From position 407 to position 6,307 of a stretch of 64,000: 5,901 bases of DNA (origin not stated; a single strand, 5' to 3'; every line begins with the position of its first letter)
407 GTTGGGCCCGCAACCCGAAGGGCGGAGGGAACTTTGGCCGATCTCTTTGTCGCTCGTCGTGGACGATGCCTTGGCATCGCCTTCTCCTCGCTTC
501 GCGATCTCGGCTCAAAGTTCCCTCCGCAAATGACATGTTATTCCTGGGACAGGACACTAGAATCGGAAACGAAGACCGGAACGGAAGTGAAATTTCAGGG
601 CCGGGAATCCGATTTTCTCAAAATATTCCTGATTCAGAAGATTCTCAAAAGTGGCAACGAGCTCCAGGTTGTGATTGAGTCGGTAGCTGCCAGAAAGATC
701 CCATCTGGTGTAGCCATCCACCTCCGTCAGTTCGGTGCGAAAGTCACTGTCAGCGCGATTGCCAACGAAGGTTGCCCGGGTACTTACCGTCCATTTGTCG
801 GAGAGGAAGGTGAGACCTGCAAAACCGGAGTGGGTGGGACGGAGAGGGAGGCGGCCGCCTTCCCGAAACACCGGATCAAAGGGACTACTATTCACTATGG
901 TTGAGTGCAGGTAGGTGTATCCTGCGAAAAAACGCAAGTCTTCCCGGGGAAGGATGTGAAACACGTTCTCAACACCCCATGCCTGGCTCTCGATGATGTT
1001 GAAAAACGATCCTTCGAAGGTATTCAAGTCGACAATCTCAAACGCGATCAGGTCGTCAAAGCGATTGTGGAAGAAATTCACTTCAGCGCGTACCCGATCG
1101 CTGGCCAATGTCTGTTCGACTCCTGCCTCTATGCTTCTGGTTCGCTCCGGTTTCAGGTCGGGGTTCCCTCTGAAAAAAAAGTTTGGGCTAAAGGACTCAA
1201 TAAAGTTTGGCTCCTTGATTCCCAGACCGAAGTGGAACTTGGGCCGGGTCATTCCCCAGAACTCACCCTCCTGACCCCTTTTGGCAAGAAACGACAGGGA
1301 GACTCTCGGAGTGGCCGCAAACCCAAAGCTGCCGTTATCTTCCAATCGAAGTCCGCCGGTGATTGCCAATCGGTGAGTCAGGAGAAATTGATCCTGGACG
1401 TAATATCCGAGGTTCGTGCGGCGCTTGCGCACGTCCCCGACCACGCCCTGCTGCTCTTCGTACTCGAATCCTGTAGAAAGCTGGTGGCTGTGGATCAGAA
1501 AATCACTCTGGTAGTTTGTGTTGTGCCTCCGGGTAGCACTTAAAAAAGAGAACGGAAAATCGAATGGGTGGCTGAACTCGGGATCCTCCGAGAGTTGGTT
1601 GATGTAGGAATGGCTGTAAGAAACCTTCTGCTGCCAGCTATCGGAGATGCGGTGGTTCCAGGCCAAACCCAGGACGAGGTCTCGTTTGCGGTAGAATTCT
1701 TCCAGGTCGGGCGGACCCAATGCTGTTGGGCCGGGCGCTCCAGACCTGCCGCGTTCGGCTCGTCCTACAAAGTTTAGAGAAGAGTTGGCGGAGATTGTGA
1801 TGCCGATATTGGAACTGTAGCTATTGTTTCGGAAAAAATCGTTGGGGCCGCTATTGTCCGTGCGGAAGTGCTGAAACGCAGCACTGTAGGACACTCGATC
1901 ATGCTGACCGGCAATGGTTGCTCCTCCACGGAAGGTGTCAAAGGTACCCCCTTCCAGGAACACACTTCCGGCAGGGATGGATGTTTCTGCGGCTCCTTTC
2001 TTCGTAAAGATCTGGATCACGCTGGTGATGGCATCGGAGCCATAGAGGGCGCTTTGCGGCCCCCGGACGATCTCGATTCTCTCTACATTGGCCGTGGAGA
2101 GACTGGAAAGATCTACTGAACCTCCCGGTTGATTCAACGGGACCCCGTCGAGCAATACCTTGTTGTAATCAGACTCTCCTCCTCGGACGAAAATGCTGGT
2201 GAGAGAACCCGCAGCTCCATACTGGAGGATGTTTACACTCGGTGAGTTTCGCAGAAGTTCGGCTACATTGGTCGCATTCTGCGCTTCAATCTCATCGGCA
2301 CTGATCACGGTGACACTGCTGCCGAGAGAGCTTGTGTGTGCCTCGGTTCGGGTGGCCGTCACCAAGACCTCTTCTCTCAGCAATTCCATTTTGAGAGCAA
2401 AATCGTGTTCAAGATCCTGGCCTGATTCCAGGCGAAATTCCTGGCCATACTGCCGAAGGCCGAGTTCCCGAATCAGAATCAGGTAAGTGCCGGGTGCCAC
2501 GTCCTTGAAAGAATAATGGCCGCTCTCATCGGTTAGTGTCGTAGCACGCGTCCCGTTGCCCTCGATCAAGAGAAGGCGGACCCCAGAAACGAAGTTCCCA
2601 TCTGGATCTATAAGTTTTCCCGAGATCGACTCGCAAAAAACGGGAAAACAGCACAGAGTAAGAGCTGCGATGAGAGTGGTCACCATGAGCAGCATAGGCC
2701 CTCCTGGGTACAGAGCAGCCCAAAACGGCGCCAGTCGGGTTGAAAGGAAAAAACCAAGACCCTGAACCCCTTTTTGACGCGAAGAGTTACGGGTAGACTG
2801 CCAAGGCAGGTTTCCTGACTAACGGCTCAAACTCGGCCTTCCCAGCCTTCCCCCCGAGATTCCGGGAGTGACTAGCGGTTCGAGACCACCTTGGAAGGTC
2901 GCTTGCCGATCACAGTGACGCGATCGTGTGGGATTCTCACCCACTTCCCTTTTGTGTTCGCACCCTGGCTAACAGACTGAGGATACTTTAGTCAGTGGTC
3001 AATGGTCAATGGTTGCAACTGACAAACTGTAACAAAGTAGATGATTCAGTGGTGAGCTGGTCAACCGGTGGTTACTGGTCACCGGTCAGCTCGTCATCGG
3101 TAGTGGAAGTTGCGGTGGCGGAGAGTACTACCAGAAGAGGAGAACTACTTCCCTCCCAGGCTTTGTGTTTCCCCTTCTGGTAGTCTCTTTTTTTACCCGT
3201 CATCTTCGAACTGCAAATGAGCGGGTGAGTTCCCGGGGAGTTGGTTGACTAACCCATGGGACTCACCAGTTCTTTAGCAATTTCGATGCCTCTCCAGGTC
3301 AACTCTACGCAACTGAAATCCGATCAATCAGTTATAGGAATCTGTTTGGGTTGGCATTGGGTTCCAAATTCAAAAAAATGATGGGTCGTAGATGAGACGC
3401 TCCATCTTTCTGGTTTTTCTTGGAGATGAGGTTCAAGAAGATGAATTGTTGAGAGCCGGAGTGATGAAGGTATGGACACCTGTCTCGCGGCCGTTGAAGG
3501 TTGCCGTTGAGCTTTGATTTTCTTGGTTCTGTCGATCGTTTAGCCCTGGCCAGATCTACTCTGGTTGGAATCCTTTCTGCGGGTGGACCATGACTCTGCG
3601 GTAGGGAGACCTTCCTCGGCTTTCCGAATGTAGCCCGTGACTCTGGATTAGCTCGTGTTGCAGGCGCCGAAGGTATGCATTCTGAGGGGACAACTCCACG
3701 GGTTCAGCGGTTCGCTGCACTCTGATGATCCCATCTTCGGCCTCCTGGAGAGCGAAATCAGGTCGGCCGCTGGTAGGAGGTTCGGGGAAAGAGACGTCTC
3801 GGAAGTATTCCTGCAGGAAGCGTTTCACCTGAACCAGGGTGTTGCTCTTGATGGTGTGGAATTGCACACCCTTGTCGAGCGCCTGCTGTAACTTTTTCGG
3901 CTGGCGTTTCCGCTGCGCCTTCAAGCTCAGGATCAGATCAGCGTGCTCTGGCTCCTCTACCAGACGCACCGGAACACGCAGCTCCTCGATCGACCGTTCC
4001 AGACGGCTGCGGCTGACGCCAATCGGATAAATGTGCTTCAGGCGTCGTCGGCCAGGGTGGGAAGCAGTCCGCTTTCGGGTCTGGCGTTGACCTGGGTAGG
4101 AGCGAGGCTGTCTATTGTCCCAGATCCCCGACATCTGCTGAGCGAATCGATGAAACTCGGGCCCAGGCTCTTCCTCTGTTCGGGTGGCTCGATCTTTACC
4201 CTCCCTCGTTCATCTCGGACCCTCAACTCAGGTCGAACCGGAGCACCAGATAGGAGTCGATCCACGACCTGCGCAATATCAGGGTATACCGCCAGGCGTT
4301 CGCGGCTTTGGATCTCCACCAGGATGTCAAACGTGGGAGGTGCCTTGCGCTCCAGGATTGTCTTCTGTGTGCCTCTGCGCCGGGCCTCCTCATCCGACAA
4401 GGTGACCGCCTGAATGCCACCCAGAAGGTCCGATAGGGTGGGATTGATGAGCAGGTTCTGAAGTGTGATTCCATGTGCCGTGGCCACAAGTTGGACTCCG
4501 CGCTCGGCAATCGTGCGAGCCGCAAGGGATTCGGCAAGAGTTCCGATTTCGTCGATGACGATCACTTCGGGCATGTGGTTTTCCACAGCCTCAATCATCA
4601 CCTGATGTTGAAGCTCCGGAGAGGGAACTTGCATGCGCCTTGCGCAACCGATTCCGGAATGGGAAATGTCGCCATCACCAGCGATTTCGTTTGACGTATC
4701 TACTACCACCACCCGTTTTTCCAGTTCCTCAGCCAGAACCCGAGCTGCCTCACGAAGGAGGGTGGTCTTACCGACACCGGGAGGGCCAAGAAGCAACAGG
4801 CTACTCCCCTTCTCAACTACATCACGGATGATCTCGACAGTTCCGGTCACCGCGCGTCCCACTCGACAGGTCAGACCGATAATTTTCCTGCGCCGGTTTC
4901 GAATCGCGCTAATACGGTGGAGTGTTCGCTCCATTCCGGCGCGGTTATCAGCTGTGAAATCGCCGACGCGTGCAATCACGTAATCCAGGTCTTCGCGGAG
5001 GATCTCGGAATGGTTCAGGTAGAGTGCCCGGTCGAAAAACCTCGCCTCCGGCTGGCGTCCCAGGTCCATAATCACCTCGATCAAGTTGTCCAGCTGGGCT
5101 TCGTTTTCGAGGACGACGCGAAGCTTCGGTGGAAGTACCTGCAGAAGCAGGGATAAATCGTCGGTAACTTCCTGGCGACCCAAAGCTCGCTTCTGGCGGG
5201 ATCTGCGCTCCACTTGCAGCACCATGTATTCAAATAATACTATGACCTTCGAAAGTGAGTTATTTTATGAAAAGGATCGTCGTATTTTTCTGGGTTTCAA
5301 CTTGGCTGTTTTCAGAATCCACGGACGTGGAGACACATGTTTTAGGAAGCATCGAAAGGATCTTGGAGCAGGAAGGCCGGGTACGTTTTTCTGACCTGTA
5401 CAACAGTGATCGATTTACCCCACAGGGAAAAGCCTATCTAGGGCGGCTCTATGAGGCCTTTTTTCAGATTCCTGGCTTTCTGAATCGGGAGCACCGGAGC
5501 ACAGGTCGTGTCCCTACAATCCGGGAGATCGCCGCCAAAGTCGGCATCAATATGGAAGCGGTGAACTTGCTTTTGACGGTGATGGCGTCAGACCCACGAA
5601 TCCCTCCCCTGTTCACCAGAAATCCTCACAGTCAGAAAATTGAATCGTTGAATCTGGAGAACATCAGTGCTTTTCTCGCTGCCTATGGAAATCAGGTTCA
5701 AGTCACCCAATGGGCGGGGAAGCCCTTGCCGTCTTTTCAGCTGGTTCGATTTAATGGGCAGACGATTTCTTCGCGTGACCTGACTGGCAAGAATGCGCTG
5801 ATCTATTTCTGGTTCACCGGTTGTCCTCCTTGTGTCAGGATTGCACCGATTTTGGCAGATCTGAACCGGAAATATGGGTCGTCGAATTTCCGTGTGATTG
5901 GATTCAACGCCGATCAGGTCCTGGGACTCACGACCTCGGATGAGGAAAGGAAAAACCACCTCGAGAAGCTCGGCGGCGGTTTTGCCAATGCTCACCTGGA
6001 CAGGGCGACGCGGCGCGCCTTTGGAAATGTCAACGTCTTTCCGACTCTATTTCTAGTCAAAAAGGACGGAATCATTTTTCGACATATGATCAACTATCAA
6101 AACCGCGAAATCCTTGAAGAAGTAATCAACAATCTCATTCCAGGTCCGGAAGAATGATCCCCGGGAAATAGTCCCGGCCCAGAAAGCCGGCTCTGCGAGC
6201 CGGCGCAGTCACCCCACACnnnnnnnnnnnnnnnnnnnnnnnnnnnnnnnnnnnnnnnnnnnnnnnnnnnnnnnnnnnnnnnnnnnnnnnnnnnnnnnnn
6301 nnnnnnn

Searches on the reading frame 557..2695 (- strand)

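Call 86: search_protein_families(library=pfam, proteins=[window:557-2695:-], max_evalue=0.001)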
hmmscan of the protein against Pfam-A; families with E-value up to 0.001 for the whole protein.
window:557-2695:- (712 aa): 6 families
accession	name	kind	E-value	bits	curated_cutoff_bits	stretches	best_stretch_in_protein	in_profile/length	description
PF00593.30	TonB_dep_Rec_b-barrel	-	4.7e-43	149.1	27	1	280-686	7-436/436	TonB dependent receptor-like, beta-barrel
PF07715.20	Plug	-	6.1e-29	101.1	23.9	1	123-224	4-105/107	TonB-dependent Receptor Plug Domain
PF13620.12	CarboxypepD_reg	-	1.9e-14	54.2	32.3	1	23-102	1-82/82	Carboxypeptidase regulatory-like domain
PF14905.12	OMP_b-brl_3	-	4.6e-09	36.3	27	1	498-693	197-380/408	Outer membrane protein beta-barrel family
PF13715.12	CarbopepD_reg_2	-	1.1e-06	28.9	32.2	1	24-112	1-88/88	CarboxypepD_reg-like domain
PF17210.9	SdrD_B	-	5.5e-06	27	29.7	1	32-76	20-65/112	SdrD B-like domain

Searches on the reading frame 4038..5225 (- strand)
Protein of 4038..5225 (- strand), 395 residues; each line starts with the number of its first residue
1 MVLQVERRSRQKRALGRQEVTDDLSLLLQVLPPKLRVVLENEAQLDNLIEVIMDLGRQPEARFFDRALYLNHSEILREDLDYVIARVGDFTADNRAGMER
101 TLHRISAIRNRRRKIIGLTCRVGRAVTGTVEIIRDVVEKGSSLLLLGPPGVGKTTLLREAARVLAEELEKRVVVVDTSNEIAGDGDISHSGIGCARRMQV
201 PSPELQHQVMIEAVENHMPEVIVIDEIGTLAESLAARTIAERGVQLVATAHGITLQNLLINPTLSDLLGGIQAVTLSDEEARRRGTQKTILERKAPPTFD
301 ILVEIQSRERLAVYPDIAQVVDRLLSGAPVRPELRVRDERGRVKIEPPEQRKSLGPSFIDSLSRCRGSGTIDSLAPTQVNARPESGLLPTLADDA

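Call 86: search_protein_families(library=pfam, proteins=[window:4038-5225:-], max_evalue=0.001)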
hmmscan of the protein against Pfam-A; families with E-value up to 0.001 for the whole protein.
window:4038-5225:- (395 aa): 13 families
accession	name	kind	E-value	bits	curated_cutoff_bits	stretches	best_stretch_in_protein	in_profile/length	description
PF19568.5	Spore_III_AA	-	2.2e-11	43.8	27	1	114-269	115-276/306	Sporulation stage III, protein AA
PF00004.35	AAA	-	5.5e-08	33.8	21.2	1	143-234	1-73/131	ATPase family associated with various cellular activities (AAA)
PF03266.21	NTPase_1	-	1.1e-06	29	23.9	0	143-167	2-26/168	NTPase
PF13604.12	AAA_30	-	1.7e-06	28.3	27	1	131-239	8-109/191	AAA domain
PF13401.12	AAA_22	-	2.7e-06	28.1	27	1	140-230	5-96/130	AAA domain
PF13479.12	AAA_24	-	4.3e-06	27.1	27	1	142-240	4-86/195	AAA domain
PF13191.12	AAA_16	-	5.1e-06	27.5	32.6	1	138-171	21-59/167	AAA ATPase domain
PF07728.20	AAA_5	-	6.1e-06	26.7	22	1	143-234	2-82/139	AAA domain (dynein-related subfamily)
PF25199.1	nSTAND_NTPase5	-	1.7e-05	25.1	34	1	133-181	32-82/145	Novel STAND NTPase 5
PF13481.12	AAA_25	-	2.7e-05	24.3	27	1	132-166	25-59/195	AAA domain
PF20720.3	nSTAND3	-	3.8e-05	23.9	27.2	1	127-180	4-56/155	Novel STAND NTPase 3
PF07724.20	AAA_2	-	0.00068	20.2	27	0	141-231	4-88/166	AAA domain (Cdc48 subfamily)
PF13238.12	AAA_18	-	0.00069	20.5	29.4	0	144-238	2-91/128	AAA domain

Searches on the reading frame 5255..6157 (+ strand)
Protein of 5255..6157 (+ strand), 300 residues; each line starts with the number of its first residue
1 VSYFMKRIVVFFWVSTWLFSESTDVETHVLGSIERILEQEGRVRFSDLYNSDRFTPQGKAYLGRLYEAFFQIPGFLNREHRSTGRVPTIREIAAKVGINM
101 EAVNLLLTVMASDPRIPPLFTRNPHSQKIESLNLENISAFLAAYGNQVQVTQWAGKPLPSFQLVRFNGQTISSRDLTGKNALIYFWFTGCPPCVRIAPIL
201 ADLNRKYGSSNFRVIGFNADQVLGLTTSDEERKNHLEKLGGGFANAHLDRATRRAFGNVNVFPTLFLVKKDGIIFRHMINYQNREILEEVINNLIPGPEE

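Call 86: search_protein_families(library=pfam, proteins=[window:5255-6157:+], max_evalue=0.001)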
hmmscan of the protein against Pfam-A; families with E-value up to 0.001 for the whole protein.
window:5255-6157:+ (300 aa): 6 families
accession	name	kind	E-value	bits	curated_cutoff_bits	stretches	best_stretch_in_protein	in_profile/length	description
PF08534.16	Redoxin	-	7.7e-14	52.2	26.6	1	154-277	2-131/148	Redoxin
PF00578.27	AhpC-TSA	-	2.9e-12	47.1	26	1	155-274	2-121/124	AhpC/TSA family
PF13905.12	Thioredoxin_8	-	6.4e-09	36.5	27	1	179-273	2-93/94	Thioredoxin-like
PF13728.12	TraF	-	1.7e-05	25.2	23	0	174-271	125-202/224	F plasmid transfer operon protein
PF00085.26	Thioredoxin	-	2.5e-05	24.7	23.5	0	179-222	19-61/103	Thioredoxin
PF02630.20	SCO1-SenC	-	3.7e-05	24.1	22.8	1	160-192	3-35/134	SCO1/SenC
